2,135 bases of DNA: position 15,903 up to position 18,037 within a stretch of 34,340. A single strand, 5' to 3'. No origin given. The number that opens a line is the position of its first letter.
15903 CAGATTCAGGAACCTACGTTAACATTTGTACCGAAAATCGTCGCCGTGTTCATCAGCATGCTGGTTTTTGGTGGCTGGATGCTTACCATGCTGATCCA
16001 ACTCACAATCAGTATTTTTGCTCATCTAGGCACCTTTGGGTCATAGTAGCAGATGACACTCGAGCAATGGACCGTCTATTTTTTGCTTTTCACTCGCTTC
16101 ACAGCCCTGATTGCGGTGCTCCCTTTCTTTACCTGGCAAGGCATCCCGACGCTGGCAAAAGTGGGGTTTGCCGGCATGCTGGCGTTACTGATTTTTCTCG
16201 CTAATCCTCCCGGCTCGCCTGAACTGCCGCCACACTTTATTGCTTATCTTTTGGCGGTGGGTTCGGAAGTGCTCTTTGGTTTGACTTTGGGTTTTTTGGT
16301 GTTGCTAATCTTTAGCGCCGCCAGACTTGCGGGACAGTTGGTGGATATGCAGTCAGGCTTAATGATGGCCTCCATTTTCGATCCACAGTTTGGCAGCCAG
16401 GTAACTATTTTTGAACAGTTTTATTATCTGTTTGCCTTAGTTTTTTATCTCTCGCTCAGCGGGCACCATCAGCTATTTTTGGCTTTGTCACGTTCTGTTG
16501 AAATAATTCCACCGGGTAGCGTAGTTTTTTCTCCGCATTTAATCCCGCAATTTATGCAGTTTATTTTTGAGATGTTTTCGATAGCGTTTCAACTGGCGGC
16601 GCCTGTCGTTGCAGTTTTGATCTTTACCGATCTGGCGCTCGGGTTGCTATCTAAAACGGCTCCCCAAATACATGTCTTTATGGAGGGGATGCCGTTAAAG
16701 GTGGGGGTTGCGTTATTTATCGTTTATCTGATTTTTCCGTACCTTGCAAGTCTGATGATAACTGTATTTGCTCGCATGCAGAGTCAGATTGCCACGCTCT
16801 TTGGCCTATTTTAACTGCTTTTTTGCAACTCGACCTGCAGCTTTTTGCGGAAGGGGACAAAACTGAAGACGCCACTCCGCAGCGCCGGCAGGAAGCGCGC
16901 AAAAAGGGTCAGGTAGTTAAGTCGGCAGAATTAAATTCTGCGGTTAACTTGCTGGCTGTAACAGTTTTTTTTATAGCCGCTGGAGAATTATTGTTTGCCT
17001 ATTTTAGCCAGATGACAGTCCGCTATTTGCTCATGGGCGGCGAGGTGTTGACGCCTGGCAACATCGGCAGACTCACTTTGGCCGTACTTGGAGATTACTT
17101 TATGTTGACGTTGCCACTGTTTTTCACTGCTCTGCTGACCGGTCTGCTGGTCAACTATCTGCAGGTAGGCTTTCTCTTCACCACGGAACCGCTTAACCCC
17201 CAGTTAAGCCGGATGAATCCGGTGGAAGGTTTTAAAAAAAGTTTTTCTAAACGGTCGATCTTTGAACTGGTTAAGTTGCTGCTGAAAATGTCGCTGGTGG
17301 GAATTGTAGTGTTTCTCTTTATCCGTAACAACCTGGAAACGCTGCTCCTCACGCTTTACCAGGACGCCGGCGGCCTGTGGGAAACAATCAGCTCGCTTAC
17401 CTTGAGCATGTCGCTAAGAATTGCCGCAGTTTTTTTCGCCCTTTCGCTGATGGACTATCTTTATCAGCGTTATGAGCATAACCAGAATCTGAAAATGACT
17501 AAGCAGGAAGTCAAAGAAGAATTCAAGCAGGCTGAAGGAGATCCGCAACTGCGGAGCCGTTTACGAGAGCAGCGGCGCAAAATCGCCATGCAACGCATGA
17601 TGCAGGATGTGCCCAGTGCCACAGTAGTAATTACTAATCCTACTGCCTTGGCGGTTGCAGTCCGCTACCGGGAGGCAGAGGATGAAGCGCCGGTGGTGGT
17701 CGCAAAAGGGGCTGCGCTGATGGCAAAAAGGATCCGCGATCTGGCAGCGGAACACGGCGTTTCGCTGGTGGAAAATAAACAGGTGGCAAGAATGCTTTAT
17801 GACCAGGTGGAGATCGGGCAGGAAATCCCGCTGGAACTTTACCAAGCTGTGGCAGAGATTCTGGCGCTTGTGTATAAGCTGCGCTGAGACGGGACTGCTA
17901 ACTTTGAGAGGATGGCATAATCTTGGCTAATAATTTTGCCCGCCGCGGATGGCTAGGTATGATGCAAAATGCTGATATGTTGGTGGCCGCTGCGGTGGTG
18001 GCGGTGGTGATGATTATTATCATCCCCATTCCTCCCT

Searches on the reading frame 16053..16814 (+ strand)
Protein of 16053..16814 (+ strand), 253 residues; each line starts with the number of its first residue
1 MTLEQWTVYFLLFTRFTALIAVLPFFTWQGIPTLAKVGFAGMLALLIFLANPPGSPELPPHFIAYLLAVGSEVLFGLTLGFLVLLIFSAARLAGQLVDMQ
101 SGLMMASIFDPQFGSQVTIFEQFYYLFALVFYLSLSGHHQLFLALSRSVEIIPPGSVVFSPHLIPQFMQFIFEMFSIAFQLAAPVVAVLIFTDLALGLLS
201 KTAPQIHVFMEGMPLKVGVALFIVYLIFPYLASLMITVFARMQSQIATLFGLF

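Call 38: search_protein_families(library=pfam, proteins=[window:16053-16814:+], max_evalue=0.001)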
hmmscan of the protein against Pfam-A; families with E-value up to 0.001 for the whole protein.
window:16053-16814:+ (253 aa): 1 family
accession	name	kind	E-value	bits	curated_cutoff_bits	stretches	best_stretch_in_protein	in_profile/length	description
PF01311.25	Bac_export_1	-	1.5e-61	208.4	27.8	1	7-241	2-229/230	Bacterial export proteins, family 1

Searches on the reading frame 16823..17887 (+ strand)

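Call 38: search_protein_families(library=pfam, proteins=[window:16823-17887:+], max_evalue=0.001)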
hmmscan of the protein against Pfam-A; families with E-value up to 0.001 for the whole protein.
window:16823-17887:+ (354 aa): 1 family
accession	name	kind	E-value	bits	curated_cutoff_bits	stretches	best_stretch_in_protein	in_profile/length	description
PF01312.24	Bac_export_2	-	4.4e-125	417.8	24.4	1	12-350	2-335/335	FlhB HrpN YscU SpaS Family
